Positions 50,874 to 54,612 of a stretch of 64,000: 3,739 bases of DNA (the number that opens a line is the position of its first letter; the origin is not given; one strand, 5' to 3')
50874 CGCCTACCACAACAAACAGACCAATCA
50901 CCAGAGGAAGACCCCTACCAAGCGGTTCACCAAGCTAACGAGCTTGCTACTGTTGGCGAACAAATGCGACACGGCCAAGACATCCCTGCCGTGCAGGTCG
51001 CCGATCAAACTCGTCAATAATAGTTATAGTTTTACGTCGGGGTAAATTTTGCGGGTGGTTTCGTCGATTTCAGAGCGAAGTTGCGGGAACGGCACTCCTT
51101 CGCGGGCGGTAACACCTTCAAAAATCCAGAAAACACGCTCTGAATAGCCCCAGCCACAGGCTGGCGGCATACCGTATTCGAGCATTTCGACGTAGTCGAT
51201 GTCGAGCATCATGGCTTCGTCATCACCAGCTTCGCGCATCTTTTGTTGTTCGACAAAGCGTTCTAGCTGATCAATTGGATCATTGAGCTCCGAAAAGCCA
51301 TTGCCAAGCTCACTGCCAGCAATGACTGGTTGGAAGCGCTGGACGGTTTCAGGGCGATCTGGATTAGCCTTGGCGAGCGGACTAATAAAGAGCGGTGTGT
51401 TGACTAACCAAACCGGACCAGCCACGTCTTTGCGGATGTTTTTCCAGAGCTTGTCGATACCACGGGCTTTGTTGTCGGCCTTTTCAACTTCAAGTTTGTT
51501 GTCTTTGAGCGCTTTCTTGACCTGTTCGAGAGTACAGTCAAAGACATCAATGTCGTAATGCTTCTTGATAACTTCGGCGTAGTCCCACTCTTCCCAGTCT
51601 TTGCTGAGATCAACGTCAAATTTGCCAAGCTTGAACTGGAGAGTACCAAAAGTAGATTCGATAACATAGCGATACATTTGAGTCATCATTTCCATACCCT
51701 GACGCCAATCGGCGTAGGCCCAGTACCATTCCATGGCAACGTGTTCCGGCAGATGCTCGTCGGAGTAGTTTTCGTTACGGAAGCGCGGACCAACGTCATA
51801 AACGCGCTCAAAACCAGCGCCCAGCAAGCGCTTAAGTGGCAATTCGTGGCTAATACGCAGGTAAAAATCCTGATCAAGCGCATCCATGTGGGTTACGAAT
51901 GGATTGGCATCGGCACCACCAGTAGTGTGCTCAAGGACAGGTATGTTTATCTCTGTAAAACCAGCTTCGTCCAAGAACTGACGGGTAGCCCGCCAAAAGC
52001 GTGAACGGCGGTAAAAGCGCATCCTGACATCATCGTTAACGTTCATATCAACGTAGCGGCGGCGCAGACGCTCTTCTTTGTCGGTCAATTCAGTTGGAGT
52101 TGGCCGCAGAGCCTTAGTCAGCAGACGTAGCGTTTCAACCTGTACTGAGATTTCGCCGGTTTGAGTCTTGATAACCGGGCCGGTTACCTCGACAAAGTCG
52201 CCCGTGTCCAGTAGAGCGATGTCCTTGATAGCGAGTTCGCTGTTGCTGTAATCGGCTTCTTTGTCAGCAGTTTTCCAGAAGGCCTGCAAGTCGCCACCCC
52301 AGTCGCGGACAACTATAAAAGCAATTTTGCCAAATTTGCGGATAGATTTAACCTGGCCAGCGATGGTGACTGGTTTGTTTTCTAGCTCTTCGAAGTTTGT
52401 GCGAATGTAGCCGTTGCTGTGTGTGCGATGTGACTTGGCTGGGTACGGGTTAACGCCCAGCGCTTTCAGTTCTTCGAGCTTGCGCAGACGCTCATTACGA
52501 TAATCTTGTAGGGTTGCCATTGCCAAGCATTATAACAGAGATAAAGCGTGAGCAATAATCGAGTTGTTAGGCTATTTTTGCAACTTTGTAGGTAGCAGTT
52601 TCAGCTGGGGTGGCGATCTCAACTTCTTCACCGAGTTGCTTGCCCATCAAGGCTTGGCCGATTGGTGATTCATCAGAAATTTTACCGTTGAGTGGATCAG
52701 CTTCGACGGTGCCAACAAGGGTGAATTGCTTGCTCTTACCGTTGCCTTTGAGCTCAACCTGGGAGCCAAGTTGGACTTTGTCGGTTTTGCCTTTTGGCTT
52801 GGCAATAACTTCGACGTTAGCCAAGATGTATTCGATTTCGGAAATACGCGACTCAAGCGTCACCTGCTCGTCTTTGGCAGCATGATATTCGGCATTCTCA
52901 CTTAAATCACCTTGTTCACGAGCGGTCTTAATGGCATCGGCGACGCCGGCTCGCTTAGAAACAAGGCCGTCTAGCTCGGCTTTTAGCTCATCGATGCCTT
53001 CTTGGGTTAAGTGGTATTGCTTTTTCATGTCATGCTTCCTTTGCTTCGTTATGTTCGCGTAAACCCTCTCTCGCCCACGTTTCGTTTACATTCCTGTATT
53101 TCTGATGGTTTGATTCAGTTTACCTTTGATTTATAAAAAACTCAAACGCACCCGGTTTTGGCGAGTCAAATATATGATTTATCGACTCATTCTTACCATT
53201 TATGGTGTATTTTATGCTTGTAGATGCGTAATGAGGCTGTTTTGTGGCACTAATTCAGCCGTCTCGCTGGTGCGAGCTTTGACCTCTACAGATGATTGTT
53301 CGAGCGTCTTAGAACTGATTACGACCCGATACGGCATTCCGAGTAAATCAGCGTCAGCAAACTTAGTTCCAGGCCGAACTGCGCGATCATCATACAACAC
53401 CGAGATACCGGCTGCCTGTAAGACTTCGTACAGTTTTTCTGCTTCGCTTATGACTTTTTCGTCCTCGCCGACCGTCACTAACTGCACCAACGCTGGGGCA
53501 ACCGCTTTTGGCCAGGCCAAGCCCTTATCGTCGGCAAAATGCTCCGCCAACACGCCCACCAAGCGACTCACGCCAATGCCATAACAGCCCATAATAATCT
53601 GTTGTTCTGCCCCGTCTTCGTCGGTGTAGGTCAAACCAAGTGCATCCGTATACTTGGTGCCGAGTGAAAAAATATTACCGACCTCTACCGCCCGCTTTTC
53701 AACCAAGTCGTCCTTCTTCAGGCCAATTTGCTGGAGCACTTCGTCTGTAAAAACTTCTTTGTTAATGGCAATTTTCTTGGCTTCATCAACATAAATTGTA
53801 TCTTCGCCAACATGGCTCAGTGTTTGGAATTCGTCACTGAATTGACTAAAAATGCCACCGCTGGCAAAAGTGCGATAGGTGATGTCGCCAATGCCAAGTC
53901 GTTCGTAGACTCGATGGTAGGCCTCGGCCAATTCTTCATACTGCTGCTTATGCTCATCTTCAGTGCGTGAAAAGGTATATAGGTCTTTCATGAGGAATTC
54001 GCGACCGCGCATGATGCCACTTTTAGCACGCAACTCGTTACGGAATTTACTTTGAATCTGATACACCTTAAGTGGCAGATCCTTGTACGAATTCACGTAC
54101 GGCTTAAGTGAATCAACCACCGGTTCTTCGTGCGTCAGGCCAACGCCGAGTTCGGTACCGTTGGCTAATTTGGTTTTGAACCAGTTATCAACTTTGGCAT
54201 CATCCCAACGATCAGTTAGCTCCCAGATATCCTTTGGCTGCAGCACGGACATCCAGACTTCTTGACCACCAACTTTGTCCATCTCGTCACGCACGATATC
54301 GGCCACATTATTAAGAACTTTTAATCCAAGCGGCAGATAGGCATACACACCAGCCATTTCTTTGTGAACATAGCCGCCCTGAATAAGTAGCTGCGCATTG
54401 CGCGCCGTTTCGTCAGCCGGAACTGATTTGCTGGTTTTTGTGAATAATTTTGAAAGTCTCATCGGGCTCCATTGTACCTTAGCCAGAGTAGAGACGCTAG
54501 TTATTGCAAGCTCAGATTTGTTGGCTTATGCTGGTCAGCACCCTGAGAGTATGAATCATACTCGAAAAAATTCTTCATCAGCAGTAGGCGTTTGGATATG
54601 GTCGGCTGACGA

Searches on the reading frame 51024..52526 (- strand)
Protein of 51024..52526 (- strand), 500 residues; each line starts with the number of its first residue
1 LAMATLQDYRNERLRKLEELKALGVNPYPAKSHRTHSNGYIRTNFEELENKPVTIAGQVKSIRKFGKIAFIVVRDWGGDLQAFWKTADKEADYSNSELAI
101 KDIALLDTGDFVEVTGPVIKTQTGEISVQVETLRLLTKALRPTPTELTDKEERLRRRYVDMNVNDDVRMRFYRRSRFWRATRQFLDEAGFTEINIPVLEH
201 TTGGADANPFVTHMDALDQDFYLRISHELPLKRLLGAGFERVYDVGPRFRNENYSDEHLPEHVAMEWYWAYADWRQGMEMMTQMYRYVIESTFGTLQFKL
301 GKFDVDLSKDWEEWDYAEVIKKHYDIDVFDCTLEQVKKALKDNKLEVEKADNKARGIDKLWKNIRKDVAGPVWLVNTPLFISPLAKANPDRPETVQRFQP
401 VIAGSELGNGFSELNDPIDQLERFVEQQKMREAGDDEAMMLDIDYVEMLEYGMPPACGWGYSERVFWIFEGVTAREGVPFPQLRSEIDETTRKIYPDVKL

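Call 73: search_protein_families(library=pfam, proteins=[window:51024-52526:-], max_evalue=0.00001)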
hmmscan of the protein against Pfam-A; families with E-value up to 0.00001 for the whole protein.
window:51024-52526:- (500 aa): 2 families
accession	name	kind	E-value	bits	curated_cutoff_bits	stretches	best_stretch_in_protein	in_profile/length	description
PF00152.25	tRNA-synt_2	-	9e-62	209.3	25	1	150-482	2-306/308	tRNA synthetases class II (D, K and N)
PF01336.31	tRNA_anti-codon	-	8e-14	51.8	27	1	53-136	1-75/75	OB-fold nucleic acid binding domain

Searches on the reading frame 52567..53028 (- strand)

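Call 74: search_protein_families(library=pfam, proteins=[window:52567-53028:-], max_evalue=0.00001)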
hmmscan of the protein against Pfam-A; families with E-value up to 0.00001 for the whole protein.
window:52567-53028:- (153 aa): 2 families
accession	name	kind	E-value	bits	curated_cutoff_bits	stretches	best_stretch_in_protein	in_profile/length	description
PF03449.20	GreA_GreB_N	-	2e-25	89.2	24.5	1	7-74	3-71/71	Transcription elongation factor, N-terminal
PF01272.25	GreA_GreB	-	6.7e-23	80.9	26.9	1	82-152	3-75/77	Transcription elongation factor, GreA/GreB, C-term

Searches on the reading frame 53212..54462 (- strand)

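Call 74: search_protein_families(library=pfam, proteins=[window:53212-54462:-], max_evalue=0.00001)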
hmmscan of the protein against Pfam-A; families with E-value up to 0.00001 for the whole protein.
window:53212-54462:- (416 aa): 2 families
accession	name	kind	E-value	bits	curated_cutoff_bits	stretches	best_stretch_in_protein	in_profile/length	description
PF00587.30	tRNA-synt_2b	-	4.6e-31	108.7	29.3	1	95-308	1-178/179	tRNA synthetase class II core domain (G, H, P, S and T)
PF03129.25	HGTP_anticodon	-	1.4e-19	70.4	21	1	326-415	2-92/94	Anticodon binding domain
